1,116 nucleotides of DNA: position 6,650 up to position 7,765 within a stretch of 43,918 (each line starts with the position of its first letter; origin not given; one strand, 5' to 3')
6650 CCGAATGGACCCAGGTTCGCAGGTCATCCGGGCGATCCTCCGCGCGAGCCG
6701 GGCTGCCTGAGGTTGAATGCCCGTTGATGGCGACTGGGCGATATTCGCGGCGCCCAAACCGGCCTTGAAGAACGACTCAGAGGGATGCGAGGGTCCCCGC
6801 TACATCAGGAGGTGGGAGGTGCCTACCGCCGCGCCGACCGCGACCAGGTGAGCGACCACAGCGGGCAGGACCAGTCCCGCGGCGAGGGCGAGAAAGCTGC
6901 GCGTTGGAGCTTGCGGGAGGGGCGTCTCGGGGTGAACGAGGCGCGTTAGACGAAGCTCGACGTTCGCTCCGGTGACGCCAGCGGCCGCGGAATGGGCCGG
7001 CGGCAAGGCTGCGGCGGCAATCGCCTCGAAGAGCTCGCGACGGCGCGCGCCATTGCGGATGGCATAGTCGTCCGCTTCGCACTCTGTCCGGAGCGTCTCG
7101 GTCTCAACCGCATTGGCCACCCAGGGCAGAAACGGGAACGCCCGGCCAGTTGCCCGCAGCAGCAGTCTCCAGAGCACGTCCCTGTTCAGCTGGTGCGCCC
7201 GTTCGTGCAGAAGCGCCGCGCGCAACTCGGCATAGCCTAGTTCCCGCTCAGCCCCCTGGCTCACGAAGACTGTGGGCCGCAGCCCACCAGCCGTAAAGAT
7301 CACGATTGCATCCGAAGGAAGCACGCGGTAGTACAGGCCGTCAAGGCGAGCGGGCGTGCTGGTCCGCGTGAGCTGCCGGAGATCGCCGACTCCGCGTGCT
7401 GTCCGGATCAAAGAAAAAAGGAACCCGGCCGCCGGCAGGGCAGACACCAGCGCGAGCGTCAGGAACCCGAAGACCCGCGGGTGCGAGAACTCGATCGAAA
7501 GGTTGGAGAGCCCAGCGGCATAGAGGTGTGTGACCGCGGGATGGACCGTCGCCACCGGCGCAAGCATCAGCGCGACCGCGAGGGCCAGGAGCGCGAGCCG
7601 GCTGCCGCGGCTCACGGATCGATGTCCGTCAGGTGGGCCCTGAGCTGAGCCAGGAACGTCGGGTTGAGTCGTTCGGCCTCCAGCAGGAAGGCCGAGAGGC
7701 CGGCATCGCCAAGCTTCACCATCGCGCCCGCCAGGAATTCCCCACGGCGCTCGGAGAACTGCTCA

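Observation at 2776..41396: One AT-rich dyad, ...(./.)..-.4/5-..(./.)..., sits in front of almost every transcription unit (15 copies)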

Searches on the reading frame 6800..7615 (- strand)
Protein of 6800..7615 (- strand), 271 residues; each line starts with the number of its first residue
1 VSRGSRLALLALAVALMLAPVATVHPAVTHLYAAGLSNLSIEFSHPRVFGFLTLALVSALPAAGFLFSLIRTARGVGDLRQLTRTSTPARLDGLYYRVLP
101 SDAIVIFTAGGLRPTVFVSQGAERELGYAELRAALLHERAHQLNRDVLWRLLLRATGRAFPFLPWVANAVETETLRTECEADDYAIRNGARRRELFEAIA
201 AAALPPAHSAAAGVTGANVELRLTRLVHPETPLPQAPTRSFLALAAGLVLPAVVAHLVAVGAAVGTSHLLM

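Call 10: search_protein_families(library=pfam, proteins=[window:6800-7615:-])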
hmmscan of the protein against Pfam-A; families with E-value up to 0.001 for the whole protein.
window:6800-7615:- (271 aa): 1 family
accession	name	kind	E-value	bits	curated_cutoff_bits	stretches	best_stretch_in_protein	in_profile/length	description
PF05569.17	Peptidase_M56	-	0.00086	19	31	0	109-188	171-250/296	BlaR1 peptidase M56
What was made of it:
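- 6800..7615 (-): blaR-1: a 271-aa membrane zinc metalloprotease (HERAH at 137-141, invariant E178) with no sensor domain. Its start overlaps the blaI-1 stop by 4 nt. PF05569 at 19 bits, below the cut-off (call 10).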

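Call 75: search_solved_structures(query=A2, max_evalue=1, show_alignments=1)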
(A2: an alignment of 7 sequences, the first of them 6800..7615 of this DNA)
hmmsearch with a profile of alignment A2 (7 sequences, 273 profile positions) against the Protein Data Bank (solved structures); distinct sequences matched with E-value up to 1: 3.
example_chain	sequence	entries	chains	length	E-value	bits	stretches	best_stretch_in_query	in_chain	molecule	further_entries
3cqb_A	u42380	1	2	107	0.00031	23.1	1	79-149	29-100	Probable protease htpX homolog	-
8exp_A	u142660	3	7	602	0.0012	21.2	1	126-193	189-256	Beta-lactam sensor/signal transducer BlaR1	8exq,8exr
8exs_A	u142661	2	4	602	0.0016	20.8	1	126-192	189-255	Beta-lactam sensor/signal transducer BlaR1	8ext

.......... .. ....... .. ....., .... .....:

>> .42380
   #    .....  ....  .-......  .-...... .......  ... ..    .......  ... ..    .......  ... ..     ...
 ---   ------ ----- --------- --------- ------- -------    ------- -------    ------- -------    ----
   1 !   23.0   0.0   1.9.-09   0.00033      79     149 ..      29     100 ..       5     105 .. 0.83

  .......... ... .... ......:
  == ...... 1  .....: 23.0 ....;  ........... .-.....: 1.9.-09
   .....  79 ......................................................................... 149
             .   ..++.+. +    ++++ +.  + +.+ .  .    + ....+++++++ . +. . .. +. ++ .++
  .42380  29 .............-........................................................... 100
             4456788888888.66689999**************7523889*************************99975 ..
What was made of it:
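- On Rv1846c-type BlaI/BlaR (non-canonical BlaIR): The profile hits BlaR1 8EXP at E 1.2e-3 and the M48 protease HtpX at E 3e-4 (call 75).
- On Canonical BlaI-BlaR1 / MecI-MecR1 beta-lactam systems: The alignment to BlaR1 covers only residues 189-256 of 602 (call 75).
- Closest known: Staphylococcus aureus / Bacillus licheniformis BlaI-BlaR1 and MecI-MecR1. Same: Neighbouring zinc-protease gene with an HExxH core that aligns to BlaR1 (8EXP) (call 75).
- A profile of orthologues hits BlaR1 and HtpX (call 75).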
